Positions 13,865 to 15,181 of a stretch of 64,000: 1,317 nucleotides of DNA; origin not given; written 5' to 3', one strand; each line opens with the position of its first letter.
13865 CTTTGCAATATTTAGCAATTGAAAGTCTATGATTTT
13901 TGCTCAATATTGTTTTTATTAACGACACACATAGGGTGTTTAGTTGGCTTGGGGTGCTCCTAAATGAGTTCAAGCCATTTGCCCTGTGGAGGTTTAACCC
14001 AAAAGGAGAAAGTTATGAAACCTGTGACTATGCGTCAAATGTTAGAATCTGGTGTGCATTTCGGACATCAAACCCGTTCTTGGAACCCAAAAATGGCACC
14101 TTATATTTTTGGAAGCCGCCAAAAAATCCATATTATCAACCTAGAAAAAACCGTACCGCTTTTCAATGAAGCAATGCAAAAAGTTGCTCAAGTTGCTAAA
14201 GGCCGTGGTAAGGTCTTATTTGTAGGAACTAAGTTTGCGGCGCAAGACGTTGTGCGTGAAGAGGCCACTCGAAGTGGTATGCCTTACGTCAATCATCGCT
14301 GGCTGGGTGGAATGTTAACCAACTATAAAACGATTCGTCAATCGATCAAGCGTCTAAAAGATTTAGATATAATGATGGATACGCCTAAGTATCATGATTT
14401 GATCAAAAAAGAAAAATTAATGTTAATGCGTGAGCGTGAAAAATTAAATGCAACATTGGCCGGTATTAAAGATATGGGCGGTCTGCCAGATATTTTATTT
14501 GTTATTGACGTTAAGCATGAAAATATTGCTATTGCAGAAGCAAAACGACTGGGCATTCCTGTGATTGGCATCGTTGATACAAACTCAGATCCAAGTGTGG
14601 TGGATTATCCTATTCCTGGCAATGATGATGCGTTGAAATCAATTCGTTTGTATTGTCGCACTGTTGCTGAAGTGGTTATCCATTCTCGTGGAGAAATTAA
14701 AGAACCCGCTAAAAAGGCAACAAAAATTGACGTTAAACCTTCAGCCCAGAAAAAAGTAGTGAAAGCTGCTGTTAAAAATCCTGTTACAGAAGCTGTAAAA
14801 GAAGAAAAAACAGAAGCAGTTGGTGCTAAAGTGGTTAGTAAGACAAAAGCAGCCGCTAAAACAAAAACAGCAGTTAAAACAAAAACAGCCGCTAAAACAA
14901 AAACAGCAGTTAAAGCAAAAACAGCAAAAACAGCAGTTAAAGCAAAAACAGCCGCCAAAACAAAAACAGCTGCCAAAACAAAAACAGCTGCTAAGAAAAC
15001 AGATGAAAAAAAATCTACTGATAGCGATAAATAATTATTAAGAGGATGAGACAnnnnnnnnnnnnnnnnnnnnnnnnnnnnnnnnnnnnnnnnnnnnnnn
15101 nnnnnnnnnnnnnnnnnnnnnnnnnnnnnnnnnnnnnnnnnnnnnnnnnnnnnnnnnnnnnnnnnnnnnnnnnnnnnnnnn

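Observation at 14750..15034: Ribosomal protein S2 fused to a histone-H1/AlgP-like Lys-Ala-Thr repeat tail encoded by 18-bp tandem repeats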

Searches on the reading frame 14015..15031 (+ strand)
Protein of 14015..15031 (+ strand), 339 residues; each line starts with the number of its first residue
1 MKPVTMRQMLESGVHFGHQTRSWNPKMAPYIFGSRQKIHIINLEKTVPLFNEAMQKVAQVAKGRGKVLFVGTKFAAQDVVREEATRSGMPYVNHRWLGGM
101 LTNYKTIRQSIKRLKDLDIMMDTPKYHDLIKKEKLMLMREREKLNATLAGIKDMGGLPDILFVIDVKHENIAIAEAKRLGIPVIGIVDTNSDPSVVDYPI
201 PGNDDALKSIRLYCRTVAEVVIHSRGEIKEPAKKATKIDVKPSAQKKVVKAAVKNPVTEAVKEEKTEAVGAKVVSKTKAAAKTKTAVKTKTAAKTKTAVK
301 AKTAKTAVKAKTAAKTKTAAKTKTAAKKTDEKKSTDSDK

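Call 4: search_protein_families(library=pfam, proteins=[window:14015-15031:+], max_evalue=1)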
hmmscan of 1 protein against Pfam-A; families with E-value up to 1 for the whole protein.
window:14015-15031:+ (339 aa): 1 family
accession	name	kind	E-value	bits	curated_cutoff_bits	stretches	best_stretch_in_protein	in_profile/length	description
PF00318.25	Ribosomal_S2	-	3.5e-94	314.5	26.1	1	9-223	1-215/216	Ribosomal protein S2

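Call 5: search_protein_families(library=ncbifam, proteins=[window:14015-15031:+], max_evalue=1)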
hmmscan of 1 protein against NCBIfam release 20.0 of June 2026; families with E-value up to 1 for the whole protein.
window:14015-15031:+ (339 aa): 8 families
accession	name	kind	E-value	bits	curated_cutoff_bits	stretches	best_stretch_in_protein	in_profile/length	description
TIGR01011.1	rpsB_bact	equivalog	2e-97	324.9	76.3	1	4-225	2-223/225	30S ribosomal protein S2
NF008966.0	PRK12311.1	equivalog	2.6e-95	319.4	526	1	4-243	6-240/334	30S ribosomal protein S2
NF051451.1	30S_S2_sunset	exception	1.3e-84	284.6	710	1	1-332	1-329/382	30S ribosomal protein S2, sunset domain variant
TIGR01012.1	uS2_euk_arch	equivalog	6.4e-20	71.5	211.5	2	158-233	109-184/196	30S ribosomal protein S2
NF011492.0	PRK14900.1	equivalog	0.012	13.5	1783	1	227-333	910-1014/1044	valine--tRNA ligase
NF040677.1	wall_bind_EntC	exception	0.16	10.7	770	1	244-328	164-300/422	cell wall-binding protein EntC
NF010437.0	PRK13863.1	equivalog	0.23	10.9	623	1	213-335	319-438/446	T-DNA border endonuclease VirD2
NF033909.1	opacity_OapA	exception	0.77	9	400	1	241-332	243-336/422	opacity-associated protein OapA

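Call 7: find_homologous_proteins(query=window:14015-15031:+, max_evalue=1e-10)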
Query window:14015-15031:+ (339 aa): 7999 proteins with E <= 1e-10 among 8000 candidates; the best 120 are listed.
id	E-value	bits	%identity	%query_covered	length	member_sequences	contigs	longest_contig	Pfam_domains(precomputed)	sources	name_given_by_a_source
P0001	6.8e-113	395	72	67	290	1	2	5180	PF00318.26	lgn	-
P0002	2.2e-110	387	66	73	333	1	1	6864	PF00318.26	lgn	-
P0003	2.8e-109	383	63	84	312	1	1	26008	PF00318.26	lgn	-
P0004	2.9e-109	383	68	70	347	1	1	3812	PF00318.26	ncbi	-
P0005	3.0e-109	383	71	66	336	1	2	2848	PF00318.26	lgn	-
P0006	4.4e-109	383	65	76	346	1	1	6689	PF00318.26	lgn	-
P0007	1.4e-108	381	70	68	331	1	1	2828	PF00318.26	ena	-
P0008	1.5e-108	381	70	68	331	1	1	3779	PF00318.26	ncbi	-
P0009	4.3e-108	379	62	84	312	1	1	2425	PF00318.26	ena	-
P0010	7.7e-108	379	69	65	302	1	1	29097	PF00318.26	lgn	-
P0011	1.6e-107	377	70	68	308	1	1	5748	PF00318.26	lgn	-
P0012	2.2e-107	377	68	72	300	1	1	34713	PF00318.26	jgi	-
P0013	3.7e-107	376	70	68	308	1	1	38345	PF00318.26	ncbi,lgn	-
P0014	4.4e-107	376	69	67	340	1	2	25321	PF07382.17,PF00318.26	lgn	-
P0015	4.4e-107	376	-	-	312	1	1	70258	PF00318.26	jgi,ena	-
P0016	4.6e-107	376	70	68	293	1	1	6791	PF00318.26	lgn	-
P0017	4.6e-107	376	55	93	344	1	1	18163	PF00318.26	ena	-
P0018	6.5e-107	375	67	69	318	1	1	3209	PF00318.26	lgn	-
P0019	7.9e-107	375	-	-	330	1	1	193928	PF00318.26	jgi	-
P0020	1.1e-106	375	66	68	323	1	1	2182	PF07382.17,PF00318.26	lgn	-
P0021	3.9e-106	373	69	70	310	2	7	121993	PF00318.26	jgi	jgi:small subunit ribosomal protein S2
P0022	4.1e-106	373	65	74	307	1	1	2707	PF00318.26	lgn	-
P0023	4.6e-106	373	56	99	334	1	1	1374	PF00318.26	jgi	-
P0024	9.0e-106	372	61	76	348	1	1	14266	PF00318.26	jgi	jgi:small subunit ribosomal protein S2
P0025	1.2e-105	371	64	77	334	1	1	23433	PF07382.17,PF00318.26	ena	-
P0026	1.2e-105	371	69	68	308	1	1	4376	PF00318.26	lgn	-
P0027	1.6e-105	371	69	68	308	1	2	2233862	PF00318.26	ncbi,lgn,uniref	ncbi:30S ribosomal protein S2 [Candidiatus Paracoxiella cheracis]|uniref:30S ribosomal protein S2 n=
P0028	2.5e-105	370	67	70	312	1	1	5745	PF00318.26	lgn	-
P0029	2.9e-105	370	54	99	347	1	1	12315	PF00318.26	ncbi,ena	-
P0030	4.0e-105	370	69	66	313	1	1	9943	PF00318.26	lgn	-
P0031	4.8e-105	369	68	67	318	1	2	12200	PF00318.26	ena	-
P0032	6.9e-105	369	69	66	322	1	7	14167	PF00318.26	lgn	-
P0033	1.2e-104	368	69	67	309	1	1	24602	PF00318.26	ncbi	-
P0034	1.4e-104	368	67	68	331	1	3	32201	PF00318.26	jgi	jgi:small subunit ribosomal protein S2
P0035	1.7e-104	368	65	73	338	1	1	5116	PF00318.26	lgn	-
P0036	2.2e-104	367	55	97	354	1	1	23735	PF00318.26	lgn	-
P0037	4.1e-104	366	60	79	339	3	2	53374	PF00318.26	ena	-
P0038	4.5e-104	366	58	91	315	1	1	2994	PF00318.26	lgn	-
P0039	7.5e-104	365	68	67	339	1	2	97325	PF00318.26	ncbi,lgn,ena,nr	ncbi:MAG: 30S ribosomal protein S2 [Gammaproteobacteria bacterium]|nr:30S ribosomal protein S2 [Gamm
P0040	8.1e-104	365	55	97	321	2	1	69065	PF00318.26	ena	-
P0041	8.6e-104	365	66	69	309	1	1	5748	PF00318.26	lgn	-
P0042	8.8e-104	365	69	67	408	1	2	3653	PF00318.26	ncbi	-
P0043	9.7e-104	365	66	67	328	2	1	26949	PF00318.26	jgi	jgi:small subunit ribosomal protein S2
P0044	1.3e-103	365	56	93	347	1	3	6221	PF00318.26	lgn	-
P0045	2.1e-103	364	58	80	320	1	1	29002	PF00318.26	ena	-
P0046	2.4e-103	364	69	68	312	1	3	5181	PF00318.26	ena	-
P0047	3.2e-103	363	61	78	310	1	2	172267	PF00318.26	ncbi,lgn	-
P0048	3.5e-103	363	-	-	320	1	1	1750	PF00318.26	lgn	-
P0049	6.6e-103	362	54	94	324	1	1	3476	PF00318.26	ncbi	-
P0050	7.6e-103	362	68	67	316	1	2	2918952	PF00318.26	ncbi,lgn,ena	-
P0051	9.8e-103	362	64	70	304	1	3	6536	PF00318.26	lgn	-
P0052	9.9e-103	362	61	73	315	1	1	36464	PF00318.26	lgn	-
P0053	1.1e-102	362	68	66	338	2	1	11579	PF00318.26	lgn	-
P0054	2.0e-102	361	66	67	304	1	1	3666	PF00318.26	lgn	-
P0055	2.3e-102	361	62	76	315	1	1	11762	PF00318.26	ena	-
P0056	2.6e-102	360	53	99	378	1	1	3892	PF00318.26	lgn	-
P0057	2.6e-102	360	64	67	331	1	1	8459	PF07382.17,PF00318.26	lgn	-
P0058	2.8e-102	360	62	73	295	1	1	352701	PF00318.26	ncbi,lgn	-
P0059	2.9e-102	360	65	73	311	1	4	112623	PF00318.26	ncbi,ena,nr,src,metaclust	ncbi:MAG: 30S ribosomal protein S2 [Coxiella sp. RIFCSPHIGHO2_12_FULL_44_14]|nr:MAG: 30S ribosomal p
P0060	3.2e-102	360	58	83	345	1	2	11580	PF00318.26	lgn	-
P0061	6.1e-102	359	66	67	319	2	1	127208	PF00318.26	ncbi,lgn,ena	-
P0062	6.4e-102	359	56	91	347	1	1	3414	PF00318.26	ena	-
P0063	6.5e-102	359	67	67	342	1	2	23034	PF00318.26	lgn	-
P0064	6.5e-102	359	63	77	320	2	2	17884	PF00318.26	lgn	-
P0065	6.9e-102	359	56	88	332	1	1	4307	PF00318.26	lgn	-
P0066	8.0e-102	359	63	70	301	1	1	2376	PF00318.26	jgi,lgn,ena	-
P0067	8.9e-102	359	53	91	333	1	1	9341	PF00318.26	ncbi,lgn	-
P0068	9.1e-102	359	61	79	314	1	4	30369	PF00318.26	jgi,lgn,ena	-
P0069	9.6e-102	358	66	65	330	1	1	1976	PF00318.26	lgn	-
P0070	1.2e-101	358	64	70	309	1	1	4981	PF00318.26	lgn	-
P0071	1.3e-101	358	68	67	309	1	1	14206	PF00318.26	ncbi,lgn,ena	-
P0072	1.3e-101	358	62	75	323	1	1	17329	PF00318.26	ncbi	-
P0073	1.6e-101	358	63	73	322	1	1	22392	PF00318.26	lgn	-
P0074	1.7e-101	358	65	68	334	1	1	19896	PF00318.26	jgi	jgi:small subunit ribosomal protein S2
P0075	1.9e-101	358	61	73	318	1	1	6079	PF00318.26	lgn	-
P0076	2.0e-101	357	63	68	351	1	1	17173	PF00318.26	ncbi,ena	-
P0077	2.2e-101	357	62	68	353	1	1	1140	PF00318.26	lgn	-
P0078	2.3e-101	357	67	67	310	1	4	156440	PF00318.26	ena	-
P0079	2.7e-101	357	50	99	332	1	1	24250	PF00318.26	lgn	-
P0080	3.0e-101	357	54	88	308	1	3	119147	PF00318.26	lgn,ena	-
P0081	3.0e-101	357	59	86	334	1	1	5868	PF00318.26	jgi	-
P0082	3.6e-101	357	66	67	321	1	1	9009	PF00318.26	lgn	-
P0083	3.7e-101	357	63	71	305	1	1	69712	PF07382.17,PF00318.26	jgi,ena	-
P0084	3.7e-101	357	63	74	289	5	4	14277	PF00318.26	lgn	-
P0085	3.8e-101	357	67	67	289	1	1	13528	PF00318.26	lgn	-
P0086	4.1e-101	356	-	-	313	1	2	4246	PF00318.26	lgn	-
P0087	5.3e-101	356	64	67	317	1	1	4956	PF00318.26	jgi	-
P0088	5.7e-101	356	64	66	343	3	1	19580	PF07382.17,PF00318.26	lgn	-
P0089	5.9e-101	356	63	68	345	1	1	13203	PF00318.26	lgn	-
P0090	7.0e-101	356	66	67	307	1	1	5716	PF00318.26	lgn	-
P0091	9.0e-101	355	68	67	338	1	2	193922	PF00318.26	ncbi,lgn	-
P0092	9.4e-101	355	56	79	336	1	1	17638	PF00318.26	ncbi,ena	-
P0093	9.8e-101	355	68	67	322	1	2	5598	PF00318.26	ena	-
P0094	1.1e-100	355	68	67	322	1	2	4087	PF00318.26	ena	-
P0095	1.2e-100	355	64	69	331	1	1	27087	PF00318.26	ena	-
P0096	1.3e-100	355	55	93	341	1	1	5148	PF00318.26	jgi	jgi:small subunit ribosomal protein S2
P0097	1.3e-100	355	64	67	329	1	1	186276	PF00318.26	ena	-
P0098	1.3e-100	355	62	74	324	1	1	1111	PF00318.26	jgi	-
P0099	1.3e-100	355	66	66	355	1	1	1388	PF00318.26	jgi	-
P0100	1.6e-100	355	51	99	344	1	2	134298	PF00318.26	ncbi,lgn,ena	-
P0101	1.6e-100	354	62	75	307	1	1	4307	PF00318.26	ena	-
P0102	1.8e-100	354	62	74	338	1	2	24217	PF00318.26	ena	-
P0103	1.9e-100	354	64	72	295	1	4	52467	PF00318.26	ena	-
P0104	2.2e-100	354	64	67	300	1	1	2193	PF00318.26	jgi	jgi:small subunit ribosomal protein S2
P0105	2.4e-100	354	66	67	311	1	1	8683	PF07382.17,PF00318.26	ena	-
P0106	2.5e-100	354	58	78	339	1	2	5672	PF07382.17,PF00318.26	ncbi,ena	-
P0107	2.5e-100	354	66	67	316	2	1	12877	PF00318.26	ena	-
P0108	2.9e-100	354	51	99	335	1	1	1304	PF00318.26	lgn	-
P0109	3.0e-100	354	57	88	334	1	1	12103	PF00318.26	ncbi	-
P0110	3.1e-100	354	55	87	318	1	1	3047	PF00318.26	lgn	-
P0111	3.1e-100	354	56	91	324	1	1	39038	PF00318.26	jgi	-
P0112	3.3e-100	353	62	74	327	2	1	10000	PF00318.26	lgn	-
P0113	3.5e-100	353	64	73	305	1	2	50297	PF00318.26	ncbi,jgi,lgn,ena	jgi:small subunit ribosomal protein S2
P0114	3.5e-100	353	67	67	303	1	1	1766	PF00318.26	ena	-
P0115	3.7e-100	353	59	78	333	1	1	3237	PF00318.26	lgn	-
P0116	3.8e-100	353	63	73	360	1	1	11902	PF00318.26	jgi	-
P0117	3.8e-100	353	55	88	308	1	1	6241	PF00318.26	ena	-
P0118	3.9e-100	353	53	100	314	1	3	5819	PF00318.26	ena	-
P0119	4.4e-100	353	63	73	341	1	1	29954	PF00318.26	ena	-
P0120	4.6e-100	353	65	67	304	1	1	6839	PF00318.26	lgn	-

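Call 8: find_related_loci(query=window:14015-15031:+, collection=genome_contigs, flank=2500)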
Query window:14015-15031:+ (339 aa) in genome_contigs; peptide patterns used: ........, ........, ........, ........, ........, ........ (x = any residue, [..] = any of these).
600 stretches matched a pattern (row limit reached: there are more); 597 encode a relative of the query (tblastn E <= 1e-3); the best 80 are kept; 80 distinct loci.
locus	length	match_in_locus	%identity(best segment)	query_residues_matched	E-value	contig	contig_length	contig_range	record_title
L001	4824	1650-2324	64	1-225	4e-103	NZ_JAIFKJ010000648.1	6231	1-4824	MAG: Thiohalocapsa sp. isolate HLSAbin6 NODE_903_length_6231_cov_8.000486, whole genome shotgun sequence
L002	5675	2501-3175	66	1-225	1e-101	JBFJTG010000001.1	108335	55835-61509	MAG: Litorivivens sp. isolate Mix_sand19.2022.05.D.10 k141_1628878_length_108335_cov_14.1740, whole genome shotgun seque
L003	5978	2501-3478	50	4-320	2e-101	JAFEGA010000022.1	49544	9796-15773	MAG: Proteobacteria bacterium isolate SZAS TMP-68 PROT-TMP-2__22__length-49544, whole genome shotgun sequence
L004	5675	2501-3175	66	1-225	1e-102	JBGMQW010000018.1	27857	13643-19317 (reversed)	MAG: Thiohalomonadales bacterium isolate N04_metabat2_bin.65 NODE_357_length_27857_cov_6.744767, whole genome shotgun se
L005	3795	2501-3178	63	1-225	6e-101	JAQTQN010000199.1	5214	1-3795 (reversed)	MAG: Methylobacter sp. isolate STB_140 NODE_50698_length_5214_cov_4.900334_Sandtown_B, whole genome shotgun sequence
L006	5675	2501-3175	64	4-228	1e-100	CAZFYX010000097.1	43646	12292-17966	MAG TPA_asm: uncultured Burkholderiales bacterium isolate binchicken_co200_45 genome assembly, contig: k141_1131977, who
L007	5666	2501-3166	65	4-225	8e-100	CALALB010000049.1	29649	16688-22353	MAG: uncultured Chromatiaceae bacterium isolate R1_Bin_METABAT__8_1 genome assembly, contig: c_000002926761, whole genom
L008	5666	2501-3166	63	4-225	7e-100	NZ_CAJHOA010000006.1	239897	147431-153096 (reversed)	Denitrificimonas caeni isolate Isolate_2, whole genome shotgun sequence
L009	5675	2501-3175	62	1-225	1e-98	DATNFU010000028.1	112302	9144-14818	MAG TPA_asm: Rhodanobacteraceae bacterium isolate SMAG_U11303 k141_409687, whole genome shotgun sequence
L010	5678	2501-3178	64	1-225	2e-98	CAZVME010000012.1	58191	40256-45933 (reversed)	MAG TPA_asm: uncultured Gammaproteobacteria bacterium isolate SRP167671_co2_216 genome assembly, contig: NODE_661_length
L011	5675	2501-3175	61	1-225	2e-98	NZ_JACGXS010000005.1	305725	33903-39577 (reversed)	Stenotrophomonas tumulicola strain JCM 30961 NODE_5, whole genome shotgun sequence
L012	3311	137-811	64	4-228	1e-98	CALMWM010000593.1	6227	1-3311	MAG TPA_asm: uncultured Gallionellaceae bacterium isolate SRR6284162_bin.50_CONCOCT_v1.1_MAG genome assembly, contig: ER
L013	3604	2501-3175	62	1-225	5e-98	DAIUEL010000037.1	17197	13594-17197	MAG TPA_asm: Rhodanobacteraceae bacterium isolate CTOTU25353 NODE_37_length_17197_cov_10.461965, whole genome shotgun se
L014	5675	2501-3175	64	1-225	4e-98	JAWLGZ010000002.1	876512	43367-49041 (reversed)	MAG: Gammaproteobacteria bacterium isolate 30dZY2.bin.2 NODE_8_length_876512_cov_602.680394, whole genome shotgun sequen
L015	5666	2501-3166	64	1-222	6e-98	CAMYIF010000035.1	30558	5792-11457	MAG: uncultured Pseudomonadales bacterium isolate FO_Gamma_025 genome assembly, contig: scaffold_967, whole genome shotg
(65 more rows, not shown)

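Call 12: find_encoding_contigs(protein=window:14015-15031:+, flank=3000, max_places=6)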
Protein window:14015-15031:+ (339 aa): no gene with exactly this product is on record in the collection.

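Call 23: list_cluster_members(proteins=[P0004, P0008, P0013, P0029, P0033, P0042, P0047, P0050, P0058, P0061])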
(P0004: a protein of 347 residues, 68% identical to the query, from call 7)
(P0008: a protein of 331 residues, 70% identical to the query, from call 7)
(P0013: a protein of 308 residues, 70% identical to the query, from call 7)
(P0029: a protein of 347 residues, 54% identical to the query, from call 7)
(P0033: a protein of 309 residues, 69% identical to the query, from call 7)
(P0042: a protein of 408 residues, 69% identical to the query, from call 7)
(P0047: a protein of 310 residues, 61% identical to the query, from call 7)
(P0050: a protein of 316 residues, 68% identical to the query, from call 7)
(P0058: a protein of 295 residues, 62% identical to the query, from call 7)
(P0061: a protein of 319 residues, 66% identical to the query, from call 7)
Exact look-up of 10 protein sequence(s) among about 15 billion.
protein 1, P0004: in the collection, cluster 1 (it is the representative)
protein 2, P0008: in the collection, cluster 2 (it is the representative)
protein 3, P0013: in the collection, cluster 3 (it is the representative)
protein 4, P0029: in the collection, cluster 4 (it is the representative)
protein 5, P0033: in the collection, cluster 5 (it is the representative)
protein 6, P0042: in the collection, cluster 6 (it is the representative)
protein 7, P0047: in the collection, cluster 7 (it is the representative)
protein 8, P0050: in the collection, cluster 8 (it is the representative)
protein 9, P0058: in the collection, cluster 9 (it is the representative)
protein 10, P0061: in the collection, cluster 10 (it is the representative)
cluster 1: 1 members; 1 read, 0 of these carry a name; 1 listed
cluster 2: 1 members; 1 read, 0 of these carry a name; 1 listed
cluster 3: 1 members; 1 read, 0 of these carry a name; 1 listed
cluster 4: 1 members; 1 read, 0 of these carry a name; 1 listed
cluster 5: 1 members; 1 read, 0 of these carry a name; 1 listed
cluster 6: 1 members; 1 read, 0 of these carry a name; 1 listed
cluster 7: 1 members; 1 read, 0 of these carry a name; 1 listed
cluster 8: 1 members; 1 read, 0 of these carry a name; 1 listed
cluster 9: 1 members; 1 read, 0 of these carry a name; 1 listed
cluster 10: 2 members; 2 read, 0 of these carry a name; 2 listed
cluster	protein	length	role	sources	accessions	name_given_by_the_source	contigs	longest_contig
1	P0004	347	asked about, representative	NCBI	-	-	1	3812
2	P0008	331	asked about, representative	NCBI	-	-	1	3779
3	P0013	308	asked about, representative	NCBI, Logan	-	-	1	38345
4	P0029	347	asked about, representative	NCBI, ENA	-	-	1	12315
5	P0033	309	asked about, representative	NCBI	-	-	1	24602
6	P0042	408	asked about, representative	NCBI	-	-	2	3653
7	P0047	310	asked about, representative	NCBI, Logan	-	-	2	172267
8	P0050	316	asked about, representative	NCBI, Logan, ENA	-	-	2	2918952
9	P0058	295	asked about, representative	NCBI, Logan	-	-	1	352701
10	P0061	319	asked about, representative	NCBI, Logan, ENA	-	-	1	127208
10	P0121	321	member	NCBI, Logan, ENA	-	-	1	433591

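Call 31: find_encoding_contigs(protein=P0001, flank=2500, max_places=2)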
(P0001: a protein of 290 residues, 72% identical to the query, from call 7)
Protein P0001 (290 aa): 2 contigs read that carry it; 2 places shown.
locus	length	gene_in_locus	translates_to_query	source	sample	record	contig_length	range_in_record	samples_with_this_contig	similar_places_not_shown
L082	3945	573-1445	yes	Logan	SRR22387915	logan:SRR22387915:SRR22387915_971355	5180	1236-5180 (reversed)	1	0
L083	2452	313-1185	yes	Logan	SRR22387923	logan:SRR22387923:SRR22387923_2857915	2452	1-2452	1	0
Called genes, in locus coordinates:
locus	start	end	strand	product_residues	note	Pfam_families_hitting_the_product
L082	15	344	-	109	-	PF07110:EthD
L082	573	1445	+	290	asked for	PF00318:Ribosomal_S2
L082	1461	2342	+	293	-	PF00889:EF_TS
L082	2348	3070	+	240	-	PF00696:AA_kinase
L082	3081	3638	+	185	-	PF01765:RRF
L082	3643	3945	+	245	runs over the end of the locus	PF01255:Prenyltransf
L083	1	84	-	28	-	?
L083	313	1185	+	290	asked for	PF00318:Ribosomal_S2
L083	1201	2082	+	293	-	PF00889:EF_TS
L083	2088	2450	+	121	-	?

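Call 32: find_encoding_contigs(protein=P0050, flank=2500, max_places=2)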
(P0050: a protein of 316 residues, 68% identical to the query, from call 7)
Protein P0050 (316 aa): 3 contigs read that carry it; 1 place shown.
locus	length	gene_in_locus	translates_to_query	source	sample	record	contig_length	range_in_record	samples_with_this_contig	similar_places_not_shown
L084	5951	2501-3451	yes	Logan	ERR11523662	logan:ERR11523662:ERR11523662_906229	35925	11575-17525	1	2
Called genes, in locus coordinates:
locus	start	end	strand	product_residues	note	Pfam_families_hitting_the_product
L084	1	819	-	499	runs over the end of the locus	PF01266:DAO, PF12831:FAD_oxidored (faint), PF16901:DAO_C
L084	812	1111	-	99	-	PF07578:LAB_N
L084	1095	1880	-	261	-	PF00535:Glycos_transf_2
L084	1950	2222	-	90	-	-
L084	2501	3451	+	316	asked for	PF00318:Ribosomal_S2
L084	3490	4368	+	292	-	PF25025:EF-Ts_N (weak), PF00889:EF_TS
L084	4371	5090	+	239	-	PF00696:AA_kinase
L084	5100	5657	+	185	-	PF01765:RRF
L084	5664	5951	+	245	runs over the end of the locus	PF01255:Prenyltransf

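Call 33: find_encoding_contigs(protein=P0088, flank=2500, max_places=2)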
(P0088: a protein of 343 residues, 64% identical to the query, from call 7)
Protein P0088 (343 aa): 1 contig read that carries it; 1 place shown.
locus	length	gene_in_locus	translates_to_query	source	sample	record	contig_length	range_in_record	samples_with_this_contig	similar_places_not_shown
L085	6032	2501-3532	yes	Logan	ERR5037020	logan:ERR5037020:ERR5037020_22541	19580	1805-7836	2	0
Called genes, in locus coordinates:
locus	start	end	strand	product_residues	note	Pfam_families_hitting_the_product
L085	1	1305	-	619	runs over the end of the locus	-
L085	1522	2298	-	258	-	PF00557:Peptidase_M24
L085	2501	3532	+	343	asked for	PF00318:Ribosomal_S2, PF07382:HC2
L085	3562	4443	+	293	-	PF00889:EF_TS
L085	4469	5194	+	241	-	PF00696:AA_kinase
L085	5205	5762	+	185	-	PF01765:RRF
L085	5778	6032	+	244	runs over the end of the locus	PF01255:Prenyltransf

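Call 34: find_encoding_contigs(protein=P0106, flank=2500, max_places=2)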
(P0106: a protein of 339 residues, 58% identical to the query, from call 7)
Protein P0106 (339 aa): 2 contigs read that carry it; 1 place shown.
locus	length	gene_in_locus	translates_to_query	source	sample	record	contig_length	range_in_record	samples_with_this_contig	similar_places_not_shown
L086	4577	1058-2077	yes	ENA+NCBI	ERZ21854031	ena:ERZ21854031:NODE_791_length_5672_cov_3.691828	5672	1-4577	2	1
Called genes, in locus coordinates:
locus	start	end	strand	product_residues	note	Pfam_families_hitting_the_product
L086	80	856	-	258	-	PF00557:Peptidase_M24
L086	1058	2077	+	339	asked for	PF00318:Ribosomal_S2, PF07382:HC2 (faint)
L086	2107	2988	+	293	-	PF25025:EF-Ts_N (weak), PF00889:EF_TS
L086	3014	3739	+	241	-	PF00696:AA_kinase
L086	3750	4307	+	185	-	PF01765:RRF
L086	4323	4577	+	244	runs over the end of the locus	PF01255:Prenyltransf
